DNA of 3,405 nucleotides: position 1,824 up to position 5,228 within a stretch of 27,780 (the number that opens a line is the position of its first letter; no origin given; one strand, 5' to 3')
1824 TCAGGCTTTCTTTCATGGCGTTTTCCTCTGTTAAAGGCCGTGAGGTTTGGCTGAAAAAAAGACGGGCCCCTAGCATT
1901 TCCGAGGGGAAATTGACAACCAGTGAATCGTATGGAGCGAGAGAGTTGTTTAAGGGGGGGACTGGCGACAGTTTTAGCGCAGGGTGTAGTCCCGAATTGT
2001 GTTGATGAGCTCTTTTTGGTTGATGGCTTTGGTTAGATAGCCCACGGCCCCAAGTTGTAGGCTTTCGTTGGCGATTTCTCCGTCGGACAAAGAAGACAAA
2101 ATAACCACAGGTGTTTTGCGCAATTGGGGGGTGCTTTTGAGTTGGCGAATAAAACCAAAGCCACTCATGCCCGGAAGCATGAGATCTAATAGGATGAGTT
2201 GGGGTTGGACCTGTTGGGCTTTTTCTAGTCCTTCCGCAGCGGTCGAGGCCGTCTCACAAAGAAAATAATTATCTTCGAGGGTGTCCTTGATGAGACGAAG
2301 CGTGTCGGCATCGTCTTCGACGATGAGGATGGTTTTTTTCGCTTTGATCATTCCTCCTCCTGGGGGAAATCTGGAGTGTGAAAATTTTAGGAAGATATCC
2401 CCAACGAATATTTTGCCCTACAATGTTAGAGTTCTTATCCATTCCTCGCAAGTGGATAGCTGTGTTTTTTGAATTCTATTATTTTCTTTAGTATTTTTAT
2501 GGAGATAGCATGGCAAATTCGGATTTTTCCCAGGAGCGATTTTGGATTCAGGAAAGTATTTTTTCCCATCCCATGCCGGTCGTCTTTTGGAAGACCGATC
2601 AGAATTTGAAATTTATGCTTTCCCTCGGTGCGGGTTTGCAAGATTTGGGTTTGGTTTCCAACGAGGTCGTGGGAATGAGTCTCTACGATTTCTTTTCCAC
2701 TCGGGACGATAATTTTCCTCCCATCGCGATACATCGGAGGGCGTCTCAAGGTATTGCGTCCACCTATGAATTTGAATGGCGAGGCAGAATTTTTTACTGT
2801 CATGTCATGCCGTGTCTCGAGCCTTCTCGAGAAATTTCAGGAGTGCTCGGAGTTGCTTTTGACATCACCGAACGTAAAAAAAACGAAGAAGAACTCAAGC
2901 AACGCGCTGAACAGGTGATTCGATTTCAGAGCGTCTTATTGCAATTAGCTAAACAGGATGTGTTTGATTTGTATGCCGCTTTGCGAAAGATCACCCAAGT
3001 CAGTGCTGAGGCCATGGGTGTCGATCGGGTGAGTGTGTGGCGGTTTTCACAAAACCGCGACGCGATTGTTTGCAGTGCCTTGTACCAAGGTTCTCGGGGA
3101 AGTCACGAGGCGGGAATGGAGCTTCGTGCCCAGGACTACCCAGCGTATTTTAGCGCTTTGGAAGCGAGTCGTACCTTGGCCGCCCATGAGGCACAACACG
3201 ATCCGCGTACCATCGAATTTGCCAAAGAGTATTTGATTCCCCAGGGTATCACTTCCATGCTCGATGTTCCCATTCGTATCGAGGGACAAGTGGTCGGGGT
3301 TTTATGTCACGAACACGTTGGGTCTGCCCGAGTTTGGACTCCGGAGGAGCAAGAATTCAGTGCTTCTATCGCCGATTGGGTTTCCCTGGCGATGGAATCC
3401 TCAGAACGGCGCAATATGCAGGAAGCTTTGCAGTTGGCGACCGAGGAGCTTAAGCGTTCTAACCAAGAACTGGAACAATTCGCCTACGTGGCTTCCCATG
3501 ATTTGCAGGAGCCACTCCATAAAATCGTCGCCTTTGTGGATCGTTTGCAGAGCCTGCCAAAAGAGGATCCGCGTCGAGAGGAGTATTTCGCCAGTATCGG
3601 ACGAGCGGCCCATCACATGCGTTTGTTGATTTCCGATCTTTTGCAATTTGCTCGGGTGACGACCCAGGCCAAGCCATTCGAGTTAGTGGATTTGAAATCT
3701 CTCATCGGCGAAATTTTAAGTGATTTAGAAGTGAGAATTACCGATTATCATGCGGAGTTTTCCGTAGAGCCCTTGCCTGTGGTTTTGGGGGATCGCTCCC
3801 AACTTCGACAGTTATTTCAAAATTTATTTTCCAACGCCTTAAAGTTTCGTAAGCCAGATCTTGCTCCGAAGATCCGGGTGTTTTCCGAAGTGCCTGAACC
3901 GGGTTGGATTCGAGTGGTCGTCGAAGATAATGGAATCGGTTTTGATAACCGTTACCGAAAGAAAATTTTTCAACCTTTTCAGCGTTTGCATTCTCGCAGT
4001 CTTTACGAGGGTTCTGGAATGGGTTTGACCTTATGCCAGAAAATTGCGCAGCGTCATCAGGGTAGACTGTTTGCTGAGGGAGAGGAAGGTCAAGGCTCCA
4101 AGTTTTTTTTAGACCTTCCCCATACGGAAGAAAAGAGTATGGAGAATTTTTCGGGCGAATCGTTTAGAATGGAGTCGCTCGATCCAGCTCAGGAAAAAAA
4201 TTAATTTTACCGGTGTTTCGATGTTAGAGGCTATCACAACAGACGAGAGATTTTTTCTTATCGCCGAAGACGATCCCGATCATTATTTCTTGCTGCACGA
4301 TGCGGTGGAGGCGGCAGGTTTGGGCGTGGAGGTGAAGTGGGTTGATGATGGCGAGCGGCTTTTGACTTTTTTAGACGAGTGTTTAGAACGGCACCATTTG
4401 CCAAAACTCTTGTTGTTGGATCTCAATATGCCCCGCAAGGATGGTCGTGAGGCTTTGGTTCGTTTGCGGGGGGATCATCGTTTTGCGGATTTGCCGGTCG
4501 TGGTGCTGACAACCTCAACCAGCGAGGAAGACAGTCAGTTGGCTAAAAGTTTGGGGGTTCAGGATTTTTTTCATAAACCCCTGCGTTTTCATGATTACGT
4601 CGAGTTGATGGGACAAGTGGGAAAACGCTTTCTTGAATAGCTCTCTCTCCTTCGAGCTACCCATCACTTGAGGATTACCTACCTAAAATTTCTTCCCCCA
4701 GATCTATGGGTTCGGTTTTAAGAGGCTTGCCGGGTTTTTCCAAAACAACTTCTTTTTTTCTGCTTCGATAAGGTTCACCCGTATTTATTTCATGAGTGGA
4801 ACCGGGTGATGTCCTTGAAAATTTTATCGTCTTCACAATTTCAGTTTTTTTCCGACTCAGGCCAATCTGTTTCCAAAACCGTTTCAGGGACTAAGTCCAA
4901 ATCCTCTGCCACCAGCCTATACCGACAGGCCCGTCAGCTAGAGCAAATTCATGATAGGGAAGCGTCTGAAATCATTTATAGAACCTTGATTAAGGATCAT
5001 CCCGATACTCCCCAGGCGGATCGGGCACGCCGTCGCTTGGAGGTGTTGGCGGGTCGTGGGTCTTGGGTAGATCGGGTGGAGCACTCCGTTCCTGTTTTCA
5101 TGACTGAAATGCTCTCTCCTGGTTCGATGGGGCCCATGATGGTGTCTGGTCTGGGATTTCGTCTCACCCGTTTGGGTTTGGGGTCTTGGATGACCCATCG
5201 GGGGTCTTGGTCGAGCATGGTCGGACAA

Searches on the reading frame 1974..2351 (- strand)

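Call 3: search_protein_families(library=pfam, proteins=[window:1974-2351:-], max_evalue=0.1)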
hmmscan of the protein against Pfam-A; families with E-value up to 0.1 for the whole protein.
window:1974-2351:- (125 aa): 1 family
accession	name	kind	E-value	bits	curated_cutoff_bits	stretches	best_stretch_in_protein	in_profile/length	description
PF00072.30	Response_reg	-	1.8e-25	89.7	30.2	1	8-120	1-111/111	Response regulator receiver domain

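Call 6: search_protein_families(library=ncbifam, proteins=[window:1974-2351:-], max_evalue=0.1)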
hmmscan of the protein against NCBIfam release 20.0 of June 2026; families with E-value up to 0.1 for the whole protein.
window:1974-2351:- (125 aa): 100 families (the best 25 are shown)
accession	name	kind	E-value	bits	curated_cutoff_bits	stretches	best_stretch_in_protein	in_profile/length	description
TIGR02154.1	PhoB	equivalog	8.6e-23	80.8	296.2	1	5-121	2-118/226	phosphate regulon transcriptional regulator PhoB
NF007135.0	PRK09581.1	equivalog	1.5e-22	80.1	474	1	7-121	4-118/457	PleD family two-component system response regulator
NF047465.1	hybrid_HK_LvrA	exception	3.4e-21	75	1200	1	4-123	466-584/819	hybrid histidine kinase/response regulator LvrA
NF045991.1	RespRegCtrARhodob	equivalog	4.5e-20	72.4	350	1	8-120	3-113/224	response regulator transcription factor CtrA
NF045717.1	DVU0259_DivK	exception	2.1e-19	69.8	160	1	5-121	2-114/117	DVU0259 family response regulator domain-containing protein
NF040689.1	MtrAB_MtrA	equivalog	2.9e-18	66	300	1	8-121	1-111/219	MtrAB system response regulator MtrA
NF007546.0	PRK10161.1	equivalog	1.4e-17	64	471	1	6-121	3-118/229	phosphate response regulator transcription factor PhoB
TIGR01387.1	cztR_silR_copR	subfamily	4.5e-17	62.4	279.2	1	8-121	1-112/218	heavy metal response regulator transcription factor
NF053854.1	RespRegPhoBBctds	equivalog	1.5e-16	60.5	270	1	8-120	1-112/225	two-component system response regulator PhoB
NF045505.1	RR_RssB_Pseudo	equivalog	1.8e-16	60.2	700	1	1-114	1-112/394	two-component system response regulator RssB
NF041733.1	resp_reg_CseB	equivalog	2.7e-16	59.7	350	1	7-121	2-113/228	two-component system response regulator CseB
NF045944.1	ResRegRpaBCyano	equivalog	7e-16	58.3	330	1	9-120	1-109/229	response regulator transcription factor RpaB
NF011896.0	PRK15369.1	equivalog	6.9e-15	55.2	242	1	5-120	3-118/211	two component system response regulator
NF007820.0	PRK10529.1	equivalog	6.9e-15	55.1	325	1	6-120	2-113/225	two-component system response regulator KdpE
NF051870.1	NAssimRespRegNtrX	equivalog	1.3e-14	53.9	600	1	7-120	3-116/452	nitrogen assimilation response regulator NtrX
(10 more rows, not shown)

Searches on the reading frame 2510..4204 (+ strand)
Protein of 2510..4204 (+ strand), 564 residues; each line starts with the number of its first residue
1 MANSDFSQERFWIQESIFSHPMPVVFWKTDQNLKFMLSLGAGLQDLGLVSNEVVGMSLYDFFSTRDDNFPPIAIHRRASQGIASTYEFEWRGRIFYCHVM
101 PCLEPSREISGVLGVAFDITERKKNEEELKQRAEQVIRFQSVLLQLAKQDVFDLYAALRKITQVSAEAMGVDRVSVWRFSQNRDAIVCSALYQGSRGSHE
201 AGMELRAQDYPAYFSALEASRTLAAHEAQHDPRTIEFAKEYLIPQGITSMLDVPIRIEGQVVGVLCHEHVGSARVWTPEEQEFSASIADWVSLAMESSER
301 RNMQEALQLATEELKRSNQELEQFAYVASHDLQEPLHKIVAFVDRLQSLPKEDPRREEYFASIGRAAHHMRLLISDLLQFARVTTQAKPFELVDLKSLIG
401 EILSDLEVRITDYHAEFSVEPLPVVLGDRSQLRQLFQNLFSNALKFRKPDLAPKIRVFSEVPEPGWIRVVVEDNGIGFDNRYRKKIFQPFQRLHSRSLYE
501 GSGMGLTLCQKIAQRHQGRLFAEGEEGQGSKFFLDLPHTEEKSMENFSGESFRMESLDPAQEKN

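Call 3: search_protein_families(library=pfam, proteins=[window:2510-4204:+], max_evalue=0.1)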
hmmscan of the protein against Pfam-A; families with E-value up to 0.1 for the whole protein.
window:2510-4204:+ (564 aa): 9 families
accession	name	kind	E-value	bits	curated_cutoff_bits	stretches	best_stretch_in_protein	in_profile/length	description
PF02518.31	HATPase_c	-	4.8e-24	85.4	26.4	1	427-539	1-110/111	Histidine kinase-, DNA gyrase B-, and HSP90-like ATPase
PF01590.32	GAF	-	1.6e-18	68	22.4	1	153-294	1-132/133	GAF domain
PF00512.31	HisKA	-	3.5e-11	43.4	26.9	1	321-384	2-64/66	His Kinase A (phospho-acceptor) domain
PF13492.12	GAF_3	-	4.7e-05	24.3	27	1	163-296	11-128/129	GAF domain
PF13185.12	GAF_2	-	5.1e-05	23.9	28.6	1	156-296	6-136/136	GAF domain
PF08448.16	PAS_4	-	8.7e-05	23.2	23.1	1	50-123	32-109/110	PAS fold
PF13426.13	PAS_9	-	0.0061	17.3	27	1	42-121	20-103/103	PAS domain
PF19810.5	HFX_2341_N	-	0.0085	17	30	0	124-174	37-86/120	HFX_2341-like, N-terminal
PF00989.32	PAS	-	0.024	15.1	22.6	1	46-119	34-113/113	PAS fold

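Call 6: search_protein_families(library=ncbifam, proteins=[window:2510-4204:+], max_evalue=0.1)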
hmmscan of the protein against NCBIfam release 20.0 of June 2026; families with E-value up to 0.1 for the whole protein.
window:2510-4204:+ (564 aa): 80 families (the best 25 are shown)
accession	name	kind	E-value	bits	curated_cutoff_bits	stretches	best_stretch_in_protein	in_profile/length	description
NF047465.1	hybrid_HK_LvrA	exception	5.1e-45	153.8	1200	1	306-538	585-818/819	hybrid histidine kinase/response regulator LvrA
TIGR02966.1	phoR_proteo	equivalog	4.5e-31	108.1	334.2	1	314-534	107-331/333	phosphate regulon sensor histidine kinase PhoR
NF041880.1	EPS_EpsF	equivalog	1.1e-30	106.6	900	1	278-537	239-492/492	response regulator EpsF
NF006800.0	PRK09303.1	equivalog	1.7e-30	106.2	342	1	305-540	133-379/383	histidine kinase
NF046044.1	PnpS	equivalog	8.3e-30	104.1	400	1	312-537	161-390/390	two-component system histidine kinase PnpS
NF041735.1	hist_kin_RppB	equivalog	4.3e-29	101.6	400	1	309-537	204-438/438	two-component system sensor histidine kinase RppB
NF033092.0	HK_WalK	equivalog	2.5e-28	99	725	1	310-537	362-593/594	cell wall metabolism sensor histidine kinase WalK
NF008468.0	PRK11360.1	equivalog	3.4e-28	98.4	646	1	327-544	403-614/616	two-component system sensor histidine kinase AtoS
NF038297.2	hybrid_HK_HrmK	equivalog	1.5e-26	93.3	725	1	303-548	217-467/607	hybrid histidine kinase/response regulator HrmK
TIGR02956.1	TMAO_torS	equivalog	1.3e-24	86.4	676.5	1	310-547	453-691/967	TMAO reductase system sensor histidine kinase/response regulator TorS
NF007793.0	PRK10490.1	equivalog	1.7e-24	86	1123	1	253-548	600-892/895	two-component system sensor histidine kinase KdpD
NF045911.1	TCSHisKinNblS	equivalog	7.4e-24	84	1000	1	310-537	378-619/621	two-component system sensor histidine kinase NblS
NF008312.0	PRK11100.1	equivalog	1e-23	83.9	356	1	294-538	230-474/477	two-component system sensor histidine kinase CreC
NF008302.0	PRK11091.1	equivalog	1.3e-22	79.8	838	1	310-550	272-519/779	aerobic respiration two-component sensor histidine kinase ArcB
NF052574.1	HisKinEspCMyxo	equivalog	1.9e-22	79.2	1200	1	330-549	426-649/785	serine histidine kinase EspC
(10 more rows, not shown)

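Call 74: find_homologous_proteins(query=window:2510-4204:+, max_evalue=1e-30)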
Query window:2510-4204:+ (564 aa): 7827 proteins with E <= 1e-30 among 8000 candidates; the best 120 are listed.
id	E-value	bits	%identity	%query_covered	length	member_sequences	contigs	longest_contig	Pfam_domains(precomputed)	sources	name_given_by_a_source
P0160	0.0e+0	1271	100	100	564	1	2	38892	PF01590.33,PF02518.32,PF00512.32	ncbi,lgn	-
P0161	0.0e+0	1115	88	99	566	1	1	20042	PF13185.13,PF01590.33,PF02518.32,PF00512.32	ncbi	-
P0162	2.4e-179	615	54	93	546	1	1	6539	PF13185.13,PF01590.33,PF08448.17,PF02518.32,PF00512.32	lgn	-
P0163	5.9e-175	601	51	95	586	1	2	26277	PF01590.33,PF08448.17,PF02518.32,PF00512.32,PF00989.32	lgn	-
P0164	1.0e-173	597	53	91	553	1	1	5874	PF13185.13,PF01590.33,PF08448.17,PF02518.32,PF00512.32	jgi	-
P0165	5.8e-171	588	51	80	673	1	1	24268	PF13426.14,PF13188.14,PF12860.14,PF01590.33,PF08448.17,PF02518.32,PF00512.32,PF00989.32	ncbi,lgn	-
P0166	7.4e-167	574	51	92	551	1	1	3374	PF01590.33,PF08448.17,PF02518.32,PF00512.32,PF00989.32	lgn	-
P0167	4.3e-161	555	50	92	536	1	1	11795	PF01590.33,PF08448.17,PF02518.32,PF00512.32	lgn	-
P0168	4.2e-153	529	49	92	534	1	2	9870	PF13185.13,PF01590.33,PF02518.32,PF00512.32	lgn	-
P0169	8.0e-153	528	50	74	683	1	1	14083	PF13188.14,PF12860.14,PF01590.33,PF08448.17,PF02518.32,PF00512.32,PF00989.32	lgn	-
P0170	8.8e-153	528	45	75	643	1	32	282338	PF13185.13,PF01590.33,PF02518.32,PF00512.32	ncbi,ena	-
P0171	2.2e-148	513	49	78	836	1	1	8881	PF13596.13,PF13426.14,PF13188.14,PF01590.33,PF08448.17,PF02518.32,PF00512.32,PF00989.32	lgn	-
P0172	1.2e-147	511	42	94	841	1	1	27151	PF13426.14,PF13188.14,PF13185.13,PF12282.16,PF00512.32,PF17202.11,PF13596.13,PF12860.14,PF01590.33,PF08448.17,PF02518.32,PF00989.32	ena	-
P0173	1.9e-144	500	52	80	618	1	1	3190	PF13426.14,PF12860.14,PF01590.33,PF02518.32,PF00512.32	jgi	-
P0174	3.9e-143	496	53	74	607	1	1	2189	PF13185.13,PF01590.33,PF02518.32,PF00512.32,PF00989.32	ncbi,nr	ncbi:MAG: GAF domain-containing protein [Deltaproteobacteria bacterium]|nr:GAF domain-containing pro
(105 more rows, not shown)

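Call 75: find_encoding_contigs(protein=P0163, flank=7000, max_places=2)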
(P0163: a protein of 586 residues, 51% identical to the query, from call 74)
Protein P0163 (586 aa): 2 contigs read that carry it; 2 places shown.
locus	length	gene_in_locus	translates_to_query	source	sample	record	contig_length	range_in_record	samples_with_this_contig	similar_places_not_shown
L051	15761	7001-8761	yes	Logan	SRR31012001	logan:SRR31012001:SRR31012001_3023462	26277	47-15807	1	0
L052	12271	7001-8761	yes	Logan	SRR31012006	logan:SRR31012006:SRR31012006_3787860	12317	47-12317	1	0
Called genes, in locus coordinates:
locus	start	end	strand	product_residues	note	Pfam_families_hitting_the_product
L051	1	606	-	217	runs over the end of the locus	?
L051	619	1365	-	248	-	PF00702:Hydrolase, PF13419:HAD_2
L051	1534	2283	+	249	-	-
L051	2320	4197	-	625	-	-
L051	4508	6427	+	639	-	-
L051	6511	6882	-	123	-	PF00072:Response_reg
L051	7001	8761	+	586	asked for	PF00989:PAS (weak), PF08448:PAS_4 (weak), PF01590:GAF, PF00512:HisKA, PF02518:HATPase_c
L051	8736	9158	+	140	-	PF00072:Response_reg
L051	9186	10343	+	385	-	PF12838:Fer4_7 (faint), PF13534:Fer4_17 (faint), PF13746:Fer4_18 (faint), PF14697:Fer4_21 (faint), PF12797:Fer4_2 (faint), PF13183:Fer4_8 (weak), PF13237:Fer4_10 (faint), PF17179:Fer4_22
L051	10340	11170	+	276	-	PF00175:NAD_binding_1, PF10418:DHODB_Fe-S_bind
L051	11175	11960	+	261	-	PF01058:Oxidored_q6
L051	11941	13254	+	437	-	PF00374:NiFeSe_Hases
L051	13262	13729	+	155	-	PF01750:HycI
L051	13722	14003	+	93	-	PF01155:HypA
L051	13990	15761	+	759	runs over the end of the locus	PF00708:Acylphosphatase, PF07503:zf-HYPF, PF01300:Sua5_yciO_yrdC, PF17788:HypF_C, PF22521:HypF_C_2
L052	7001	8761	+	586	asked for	PF00989:PAS (weak), PF08448:PAS_4 (weak), PF01590:GAF, PF00512:HisKA, PF02518:HATPase_c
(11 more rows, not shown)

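Call 76: find_encoding_contigs(protein=P0165, flank=7000, max_places=2)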
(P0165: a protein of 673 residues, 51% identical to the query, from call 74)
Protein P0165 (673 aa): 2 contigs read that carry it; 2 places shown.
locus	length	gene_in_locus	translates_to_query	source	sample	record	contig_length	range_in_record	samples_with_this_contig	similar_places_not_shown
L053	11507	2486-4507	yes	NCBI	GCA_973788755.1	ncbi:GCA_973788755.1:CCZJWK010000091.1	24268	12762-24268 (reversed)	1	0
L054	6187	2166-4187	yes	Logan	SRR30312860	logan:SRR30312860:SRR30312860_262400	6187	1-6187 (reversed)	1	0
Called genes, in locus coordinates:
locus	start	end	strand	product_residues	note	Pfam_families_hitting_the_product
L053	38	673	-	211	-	-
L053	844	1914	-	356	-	PF13414:TPR_11 (weak)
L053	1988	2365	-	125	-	PF00072:Response_reg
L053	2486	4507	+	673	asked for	PF00989:PAS (faint), PF08448:PAS_4, PF13188:PAS_8 (faint), PF13426:PAS_9 (faint), PF12860:PAS_7 (weak), PF01590:GAF, PF00512:HisKA, PF02518:HATPase_c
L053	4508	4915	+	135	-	PF00072:Response_reg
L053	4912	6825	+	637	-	PF05170:AsmA (faint)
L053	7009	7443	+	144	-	PF00210:Ferritin, PF02915:Rubrerythrin (faint)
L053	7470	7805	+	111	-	-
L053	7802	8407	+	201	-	PF00565:SNase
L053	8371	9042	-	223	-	-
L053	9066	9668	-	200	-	-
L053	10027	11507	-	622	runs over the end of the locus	PF22073:Cep192_D4, PF22544:HYDIN_VesB_CFA65-like_Ig (weak)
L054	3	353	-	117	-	?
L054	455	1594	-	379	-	PF13414:TPR_11 (weak)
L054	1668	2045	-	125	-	PF00072:Response_reg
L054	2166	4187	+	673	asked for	PF00989:PAS (faint), PF08448:PAS_4, PF13188:PAS_8 (faint), PF13426:PAS_9 (faint), PF12860:PAS_7 (weak), PF01590:GAF, PF00512:HisKA, PF02518:HATPase_c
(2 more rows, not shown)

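Call 77: find_encoding_contigs(protein=P0170, flank=7000, max_places=2)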
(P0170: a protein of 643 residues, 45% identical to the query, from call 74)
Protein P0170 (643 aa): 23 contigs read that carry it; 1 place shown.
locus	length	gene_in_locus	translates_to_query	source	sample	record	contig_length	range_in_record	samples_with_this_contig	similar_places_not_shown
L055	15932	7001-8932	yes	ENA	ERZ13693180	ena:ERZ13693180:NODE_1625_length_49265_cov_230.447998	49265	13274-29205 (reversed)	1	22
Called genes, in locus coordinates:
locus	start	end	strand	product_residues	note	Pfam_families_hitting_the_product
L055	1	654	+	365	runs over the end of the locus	-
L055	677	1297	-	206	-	PF00697:PRAI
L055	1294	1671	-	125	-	PF00072:Response_reg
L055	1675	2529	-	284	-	PF01590:GAF, PF13185:GAF_2, PF13492:GAF_3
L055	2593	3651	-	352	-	PF01070:FMN_dh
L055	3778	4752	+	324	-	-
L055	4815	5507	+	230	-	PF06026:Rib_5-P_isom_A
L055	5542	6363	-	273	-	PF07044:DUF1329 (faint), PF17131:TP_0789-like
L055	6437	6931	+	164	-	PF13622:4HBT_3 (weak), PF03061:4HBT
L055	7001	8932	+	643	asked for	PF01590:GAF, PF13185:GAF_2 (weak), PF01590:GAF, PF00512:HisKA, PF02518:HATPase_c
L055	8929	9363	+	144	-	PF00072:Response_reg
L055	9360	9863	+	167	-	PF00072:Response_reg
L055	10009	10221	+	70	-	PF02416:TatA_B_E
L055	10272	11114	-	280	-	PF01370:Epimerase, PF04321:RmlD_sub_bind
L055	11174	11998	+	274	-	-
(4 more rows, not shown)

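Call 81: find_encoding_contigs(protein=P0160, flank=10000, max_places=2)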
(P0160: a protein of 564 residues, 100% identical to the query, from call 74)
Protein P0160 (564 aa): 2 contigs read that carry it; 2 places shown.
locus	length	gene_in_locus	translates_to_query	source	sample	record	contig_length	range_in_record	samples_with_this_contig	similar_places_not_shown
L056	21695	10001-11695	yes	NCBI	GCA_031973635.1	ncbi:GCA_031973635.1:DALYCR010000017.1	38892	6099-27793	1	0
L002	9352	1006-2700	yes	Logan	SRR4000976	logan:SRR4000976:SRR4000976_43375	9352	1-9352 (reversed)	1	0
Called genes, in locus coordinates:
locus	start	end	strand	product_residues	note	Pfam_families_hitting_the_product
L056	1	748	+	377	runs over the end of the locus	PF00696:AA_kinase, PF01472:PUA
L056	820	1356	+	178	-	PF14561:TPR_20 (faint), PF13414:TPR_11 (faint), PF13432:TPR_16 (faint), PF14559:TPR_19 (faint), PF13431:TPR_17 (faint)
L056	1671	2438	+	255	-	PF14276:DUF4363 (faint)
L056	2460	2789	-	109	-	-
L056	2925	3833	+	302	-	PF12122:Rhomboid_N, PF01694:Rhomboid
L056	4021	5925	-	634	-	PF12710:HAD (weak)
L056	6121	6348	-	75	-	-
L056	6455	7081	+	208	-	-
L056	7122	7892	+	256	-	PF13197:DUF4013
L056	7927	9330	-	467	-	PF00206:Lyase_1, PF10415:FumaraseC_C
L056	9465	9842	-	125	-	PF00072:Response_reg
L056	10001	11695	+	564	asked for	PF01590:GAF, PF00512:HisKA, PF02518:HATPase_c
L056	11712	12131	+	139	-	PF00072:Response_reg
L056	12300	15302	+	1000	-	-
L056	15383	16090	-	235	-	PF04264:YceI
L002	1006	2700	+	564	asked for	PF01590:GAF, PF00512:HisKA, PF02518:HATPase_c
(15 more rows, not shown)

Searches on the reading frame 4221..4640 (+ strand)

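Call 3: search_protein_families(library=pfam, proteins=[window:4221-4640:+], max_evalue=0.1)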
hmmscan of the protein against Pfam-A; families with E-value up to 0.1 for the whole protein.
window:4221-4640:+ (139 aa): 2 families
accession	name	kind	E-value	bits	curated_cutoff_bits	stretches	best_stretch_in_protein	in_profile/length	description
PF00072.30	Response_reg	-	8.7e-17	61.7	30.2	1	13-125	2-105/111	Response regulator receiver domain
PF20335.4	DUF6630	-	0.0022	18.8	27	1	17-82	43-110/158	Domain of unknown function (DUF6630)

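Call 6: search_protein_families(library=ncbifam, proteins=[window:4221-4640:+], max_evalue=0.1)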
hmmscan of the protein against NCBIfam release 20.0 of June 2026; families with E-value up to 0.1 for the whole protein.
window:4221-4640:+ (139 aa): 77 families (the best 25 are shown)
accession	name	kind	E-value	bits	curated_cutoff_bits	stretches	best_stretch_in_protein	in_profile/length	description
NF008199.0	PRK10955.1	equivalog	1.3e-13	51.4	341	1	13-127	5-108/232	envelope stress response regulator transcription factor CpxR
NF007982.1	PRK10710.1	equivalog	8.1e-12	45.2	380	1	9-127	7-115/235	envelope stress response regulator BaeR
NF012023.0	PRK15479.1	equivalog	2.2e-10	40.4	337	1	12-125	3-107/224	transcriptional regulator TctD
NF007969.0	PRK10693.1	equivalog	1.2e-09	37.7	329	1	12-122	10-111/337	two-component system response regulator RssB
TIGR02154.1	PhoB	equivalog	2.5e-09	36.8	296.2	1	13-126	6-112/226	phosphate regulon transcriptional regulator PhoB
NF041830.1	RR_TF_ErdR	exception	3.4e-09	36.7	390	1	13-119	5-106/213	response regulator transcription factor ErdR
NF045901.1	HisKinLetSLeg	equivalog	5e-09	34.7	1650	1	11-127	673-782/906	two-component system sensor histidine kinase LetS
NF007005.1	PRK09468.1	equivalog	7.8e-09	35.3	331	1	12-125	6-110/237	osmolarity response regulator transcription factor OmpR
NF040534.1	resp_reg_YycF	equivalog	2.6e-08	33.4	340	1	35-124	24-105/231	response regulator YycF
NF038297.2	hybrid_HK_HrmK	equivalog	3.7e-08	32.5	725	1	10-128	491-602/607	hybrid histidine kinase/response regulator HrmK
NF051850.1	RespRegRprY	equivalog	7.5e-08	32.1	370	1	12-127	7-113/234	response regulator transcription factor RprY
NF033120.0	vanR_FM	exception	9.7e-08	31.9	460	1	13-127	7-111/231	vancomycin resistance response regulator transcription factor, VanR-F/VanR-M family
TIGR01818.1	ntrC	equivalog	1e-07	31.1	558.6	1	13-131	2-111/463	nitrogen regulation protein NR(I)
NF045505.1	RR_RssB_Pseudo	equivalog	1.1e-07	31.2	700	1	12-122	8-109/394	two-component system response regulator RssB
NF053854.1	RespRegPhoBBctds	equivalog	1.3e-07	31.2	270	1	13-126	2-107/225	two-component system response regulator PhoB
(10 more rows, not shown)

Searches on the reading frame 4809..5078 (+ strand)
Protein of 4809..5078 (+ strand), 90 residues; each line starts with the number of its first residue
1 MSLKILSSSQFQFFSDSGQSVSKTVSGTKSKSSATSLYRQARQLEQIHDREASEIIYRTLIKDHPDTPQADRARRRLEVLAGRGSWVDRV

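Call 20: search_protein_families(library=pfam, proteins=[window:4809-5078:+], max_evalue=10)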
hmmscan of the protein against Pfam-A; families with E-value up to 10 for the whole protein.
window:4809-5078:+ (90 aa): 3 families
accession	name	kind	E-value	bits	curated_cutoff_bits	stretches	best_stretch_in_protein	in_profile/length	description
PF13174.12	TPR_6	-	0.021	15.9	26.3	1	36-67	2-33/33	Tetratricopeptide repeat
PF12583.14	TPPII_C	-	0.046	14.7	27.7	1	41-71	23-52/69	Tripeptidyl peptidase II, C-terminal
PF05036.18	SPOR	-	0.13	13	21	1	28-87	12-74/76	SPOR domain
